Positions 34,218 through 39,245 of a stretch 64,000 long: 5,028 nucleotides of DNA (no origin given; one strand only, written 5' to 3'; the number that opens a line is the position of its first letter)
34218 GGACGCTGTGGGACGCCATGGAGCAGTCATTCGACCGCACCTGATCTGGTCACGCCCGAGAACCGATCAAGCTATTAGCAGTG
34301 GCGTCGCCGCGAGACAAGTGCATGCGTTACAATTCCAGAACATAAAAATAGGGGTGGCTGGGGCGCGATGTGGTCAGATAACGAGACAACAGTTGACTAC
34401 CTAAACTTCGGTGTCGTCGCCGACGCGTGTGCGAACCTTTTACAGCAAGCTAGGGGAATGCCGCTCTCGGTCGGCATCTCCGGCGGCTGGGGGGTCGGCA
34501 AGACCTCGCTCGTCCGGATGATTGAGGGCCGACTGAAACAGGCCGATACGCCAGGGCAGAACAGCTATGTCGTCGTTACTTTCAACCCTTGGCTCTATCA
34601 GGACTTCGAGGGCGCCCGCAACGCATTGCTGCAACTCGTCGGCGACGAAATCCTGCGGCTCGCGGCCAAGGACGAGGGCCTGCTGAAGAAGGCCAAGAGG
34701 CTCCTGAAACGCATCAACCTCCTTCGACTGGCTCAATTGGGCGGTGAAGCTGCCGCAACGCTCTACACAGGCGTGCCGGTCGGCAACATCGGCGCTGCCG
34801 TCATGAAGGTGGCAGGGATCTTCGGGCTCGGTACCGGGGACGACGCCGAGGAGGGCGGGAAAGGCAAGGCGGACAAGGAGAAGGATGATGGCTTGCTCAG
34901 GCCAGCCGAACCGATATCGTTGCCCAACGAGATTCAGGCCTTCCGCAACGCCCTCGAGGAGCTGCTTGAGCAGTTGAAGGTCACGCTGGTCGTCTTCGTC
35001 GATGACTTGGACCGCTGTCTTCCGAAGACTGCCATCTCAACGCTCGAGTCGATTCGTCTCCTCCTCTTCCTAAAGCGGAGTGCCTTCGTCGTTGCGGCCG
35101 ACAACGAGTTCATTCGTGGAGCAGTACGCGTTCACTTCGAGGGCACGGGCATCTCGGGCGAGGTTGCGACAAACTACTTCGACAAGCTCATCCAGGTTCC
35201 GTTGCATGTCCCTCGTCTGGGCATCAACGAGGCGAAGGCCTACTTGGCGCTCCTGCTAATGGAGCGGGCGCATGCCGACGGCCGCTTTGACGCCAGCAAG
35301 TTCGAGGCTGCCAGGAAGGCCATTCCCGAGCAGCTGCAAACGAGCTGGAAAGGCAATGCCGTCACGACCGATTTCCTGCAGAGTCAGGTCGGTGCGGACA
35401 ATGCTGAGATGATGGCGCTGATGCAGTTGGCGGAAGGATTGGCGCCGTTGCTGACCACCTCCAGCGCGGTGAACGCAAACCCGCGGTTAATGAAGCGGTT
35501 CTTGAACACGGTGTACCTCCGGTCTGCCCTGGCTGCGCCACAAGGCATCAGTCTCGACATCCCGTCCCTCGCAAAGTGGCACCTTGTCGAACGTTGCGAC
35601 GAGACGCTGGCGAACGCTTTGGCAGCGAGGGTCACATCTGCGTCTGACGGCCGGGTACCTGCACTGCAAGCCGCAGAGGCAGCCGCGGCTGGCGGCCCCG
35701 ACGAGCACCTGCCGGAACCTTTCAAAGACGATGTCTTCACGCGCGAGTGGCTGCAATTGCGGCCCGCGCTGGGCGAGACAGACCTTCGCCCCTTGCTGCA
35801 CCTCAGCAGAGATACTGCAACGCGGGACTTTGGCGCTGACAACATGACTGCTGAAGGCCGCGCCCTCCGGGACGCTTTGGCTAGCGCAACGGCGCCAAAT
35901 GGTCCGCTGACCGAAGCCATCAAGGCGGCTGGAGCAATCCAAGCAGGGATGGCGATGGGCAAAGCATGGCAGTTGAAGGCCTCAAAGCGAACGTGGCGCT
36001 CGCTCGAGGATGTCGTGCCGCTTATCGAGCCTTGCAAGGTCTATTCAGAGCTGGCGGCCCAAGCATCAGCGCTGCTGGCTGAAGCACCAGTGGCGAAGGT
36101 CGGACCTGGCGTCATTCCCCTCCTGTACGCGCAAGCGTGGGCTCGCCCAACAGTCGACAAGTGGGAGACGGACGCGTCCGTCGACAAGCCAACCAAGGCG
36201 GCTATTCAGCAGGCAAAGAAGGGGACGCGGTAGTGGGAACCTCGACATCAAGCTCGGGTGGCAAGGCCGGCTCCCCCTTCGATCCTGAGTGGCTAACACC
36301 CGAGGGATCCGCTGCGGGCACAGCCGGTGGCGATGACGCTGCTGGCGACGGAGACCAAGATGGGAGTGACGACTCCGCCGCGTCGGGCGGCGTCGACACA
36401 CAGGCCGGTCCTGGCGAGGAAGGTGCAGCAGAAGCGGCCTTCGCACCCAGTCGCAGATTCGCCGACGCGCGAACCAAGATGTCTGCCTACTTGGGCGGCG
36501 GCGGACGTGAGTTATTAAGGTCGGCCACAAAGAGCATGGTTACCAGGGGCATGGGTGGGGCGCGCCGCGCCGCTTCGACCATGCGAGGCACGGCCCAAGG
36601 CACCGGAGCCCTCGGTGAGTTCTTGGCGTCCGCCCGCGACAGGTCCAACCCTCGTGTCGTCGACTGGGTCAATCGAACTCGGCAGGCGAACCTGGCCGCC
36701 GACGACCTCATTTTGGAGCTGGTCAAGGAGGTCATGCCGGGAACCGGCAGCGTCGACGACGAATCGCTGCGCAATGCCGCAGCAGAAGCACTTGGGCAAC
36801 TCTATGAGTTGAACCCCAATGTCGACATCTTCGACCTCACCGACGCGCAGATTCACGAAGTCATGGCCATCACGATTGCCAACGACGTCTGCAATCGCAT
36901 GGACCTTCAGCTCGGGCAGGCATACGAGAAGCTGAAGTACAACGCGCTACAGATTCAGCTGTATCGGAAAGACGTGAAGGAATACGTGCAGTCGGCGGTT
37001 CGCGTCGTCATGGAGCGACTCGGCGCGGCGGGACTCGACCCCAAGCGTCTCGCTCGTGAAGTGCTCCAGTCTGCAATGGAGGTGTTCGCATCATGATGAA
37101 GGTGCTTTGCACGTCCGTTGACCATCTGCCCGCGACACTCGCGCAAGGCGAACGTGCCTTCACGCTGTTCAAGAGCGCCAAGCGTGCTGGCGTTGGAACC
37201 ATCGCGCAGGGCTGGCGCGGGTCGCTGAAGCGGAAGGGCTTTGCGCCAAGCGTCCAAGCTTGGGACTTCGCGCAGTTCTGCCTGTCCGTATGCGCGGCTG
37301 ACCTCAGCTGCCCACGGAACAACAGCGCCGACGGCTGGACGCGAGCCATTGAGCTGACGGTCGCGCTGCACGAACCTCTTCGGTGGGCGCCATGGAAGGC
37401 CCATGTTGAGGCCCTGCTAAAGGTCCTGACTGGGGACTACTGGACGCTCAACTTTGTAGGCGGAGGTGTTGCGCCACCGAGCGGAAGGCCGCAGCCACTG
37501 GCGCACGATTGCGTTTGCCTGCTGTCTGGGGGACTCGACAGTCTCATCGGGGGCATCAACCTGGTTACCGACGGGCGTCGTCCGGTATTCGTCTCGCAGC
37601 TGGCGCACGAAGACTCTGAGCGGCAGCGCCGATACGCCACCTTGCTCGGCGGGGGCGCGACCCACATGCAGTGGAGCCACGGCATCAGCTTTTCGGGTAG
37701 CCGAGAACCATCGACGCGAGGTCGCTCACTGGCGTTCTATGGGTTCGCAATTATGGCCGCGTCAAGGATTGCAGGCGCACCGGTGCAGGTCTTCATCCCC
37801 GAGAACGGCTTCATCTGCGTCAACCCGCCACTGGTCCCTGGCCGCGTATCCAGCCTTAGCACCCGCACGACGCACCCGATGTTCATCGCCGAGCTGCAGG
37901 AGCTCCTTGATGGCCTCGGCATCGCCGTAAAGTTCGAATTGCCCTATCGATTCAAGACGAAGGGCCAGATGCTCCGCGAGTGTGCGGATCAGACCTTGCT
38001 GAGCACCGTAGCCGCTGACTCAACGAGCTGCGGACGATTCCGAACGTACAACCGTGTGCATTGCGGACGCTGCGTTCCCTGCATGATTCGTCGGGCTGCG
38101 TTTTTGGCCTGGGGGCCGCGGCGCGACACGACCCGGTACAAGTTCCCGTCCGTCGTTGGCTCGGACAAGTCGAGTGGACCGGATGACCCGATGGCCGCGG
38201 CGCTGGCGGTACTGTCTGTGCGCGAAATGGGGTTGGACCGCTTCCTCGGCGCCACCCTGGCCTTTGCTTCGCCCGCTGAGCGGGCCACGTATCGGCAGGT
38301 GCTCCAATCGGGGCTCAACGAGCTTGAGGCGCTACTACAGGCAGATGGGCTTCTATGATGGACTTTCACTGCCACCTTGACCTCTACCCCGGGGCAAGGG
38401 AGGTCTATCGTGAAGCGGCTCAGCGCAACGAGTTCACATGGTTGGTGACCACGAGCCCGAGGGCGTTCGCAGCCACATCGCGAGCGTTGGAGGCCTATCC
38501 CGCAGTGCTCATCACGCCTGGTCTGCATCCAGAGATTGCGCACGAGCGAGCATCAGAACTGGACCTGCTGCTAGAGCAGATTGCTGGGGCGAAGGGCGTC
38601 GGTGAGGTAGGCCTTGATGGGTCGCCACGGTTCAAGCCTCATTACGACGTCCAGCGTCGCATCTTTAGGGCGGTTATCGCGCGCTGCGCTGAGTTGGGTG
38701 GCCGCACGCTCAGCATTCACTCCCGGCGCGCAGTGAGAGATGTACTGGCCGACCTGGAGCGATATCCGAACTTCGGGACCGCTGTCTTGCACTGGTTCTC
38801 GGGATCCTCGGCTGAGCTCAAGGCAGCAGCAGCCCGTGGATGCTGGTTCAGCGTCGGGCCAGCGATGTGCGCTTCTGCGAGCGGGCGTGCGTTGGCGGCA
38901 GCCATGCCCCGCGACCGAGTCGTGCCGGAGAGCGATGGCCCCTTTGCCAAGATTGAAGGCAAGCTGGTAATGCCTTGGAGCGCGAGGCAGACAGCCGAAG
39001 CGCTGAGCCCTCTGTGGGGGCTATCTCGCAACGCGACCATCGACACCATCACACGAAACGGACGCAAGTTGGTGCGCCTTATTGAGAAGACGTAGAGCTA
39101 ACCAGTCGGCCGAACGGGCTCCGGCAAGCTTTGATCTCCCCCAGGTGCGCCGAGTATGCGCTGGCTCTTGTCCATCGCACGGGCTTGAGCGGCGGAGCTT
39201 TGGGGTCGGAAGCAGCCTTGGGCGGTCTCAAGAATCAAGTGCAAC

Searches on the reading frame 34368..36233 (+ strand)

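Call 42: search_protein_families(library=padloc, proteins=[window:34368-36233:+], max_evalue=0.00001)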
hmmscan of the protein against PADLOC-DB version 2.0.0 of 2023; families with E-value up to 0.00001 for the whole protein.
window:34368-36233:+ (621 aa): 7 families
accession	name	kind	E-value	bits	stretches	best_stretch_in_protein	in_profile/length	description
PDLC02210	QatA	-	1.7e-115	384.8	1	1-504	1-500/593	-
PDLC02209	QatA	-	5.2e-102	340.5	1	3-485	4-501/646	-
PDLC02361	PifA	-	4.6e-25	86.3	1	8-283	15-255/720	PifA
PDLC04959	PDC-S20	-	1.4e-21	75.6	2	187-284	166-261/464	-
PDLC04958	PDC-S20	-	2.7e-17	61.3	1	22-279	20-252/458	-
PDLC04957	PDC-S20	-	1.2e-15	55.9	2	187-279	166-253/446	-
PDLC04956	PDC-S20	-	5.1e-12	43.9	1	187-283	164-254/450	-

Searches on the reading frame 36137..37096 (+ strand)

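Call 42: search_protein_families(library=padloc, proteins=[window:36137-37096:+], max_evalue=0.00001)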
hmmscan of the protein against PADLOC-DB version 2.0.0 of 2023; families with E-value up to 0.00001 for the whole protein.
window:36137-37096:+ (319 aa): 3 families
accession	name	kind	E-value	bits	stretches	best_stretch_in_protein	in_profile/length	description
PDLC02213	QatB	-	6.3e-30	103.1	1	34-306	2-270/294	-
PDLC02211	QatB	-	1.9e-11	42.2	1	139-296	1-157/191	-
PDLC02212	QatB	-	5.4e-10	37.3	1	100-293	28-215/248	-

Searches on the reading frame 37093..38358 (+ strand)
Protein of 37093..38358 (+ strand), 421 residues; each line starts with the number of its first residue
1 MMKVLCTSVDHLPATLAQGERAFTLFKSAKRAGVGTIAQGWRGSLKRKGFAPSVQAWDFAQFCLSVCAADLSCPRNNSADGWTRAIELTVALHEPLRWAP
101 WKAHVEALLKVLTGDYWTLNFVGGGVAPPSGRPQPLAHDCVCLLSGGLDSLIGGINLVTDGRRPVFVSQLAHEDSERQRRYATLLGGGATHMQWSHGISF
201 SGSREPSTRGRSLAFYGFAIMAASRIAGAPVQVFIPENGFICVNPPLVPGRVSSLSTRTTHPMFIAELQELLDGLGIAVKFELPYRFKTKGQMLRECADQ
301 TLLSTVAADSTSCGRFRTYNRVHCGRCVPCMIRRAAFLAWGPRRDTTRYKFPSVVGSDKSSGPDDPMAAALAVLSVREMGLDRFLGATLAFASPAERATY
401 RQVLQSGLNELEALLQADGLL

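Call 43: search_protein_families(library=padloc, proteins=[window:37093-38358:+], max_evalue=0.00001)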
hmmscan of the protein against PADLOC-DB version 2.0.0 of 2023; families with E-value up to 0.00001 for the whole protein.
window:37093-38358:+ (421 aa): 1 family
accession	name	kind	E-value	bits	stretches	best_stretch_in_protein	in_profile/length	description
PDLC02214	QatC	-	3.4e-91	304.4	1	26-416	32-446/453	-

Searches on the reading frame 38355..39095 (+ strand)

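Call 43: search_protein_families(library=padloc, proteins=[window:38355-39095:+], max_evalue=0.00001)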
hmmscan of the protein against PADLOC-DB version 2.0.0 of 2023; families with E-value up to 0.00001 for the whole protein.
window:38355-39095:+ (246 aa): 1 family
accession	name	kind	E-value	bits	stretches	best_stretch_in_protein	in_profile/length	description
PDLC02215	QatD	-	4.1e-72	240.6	1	1-241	6-248/250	-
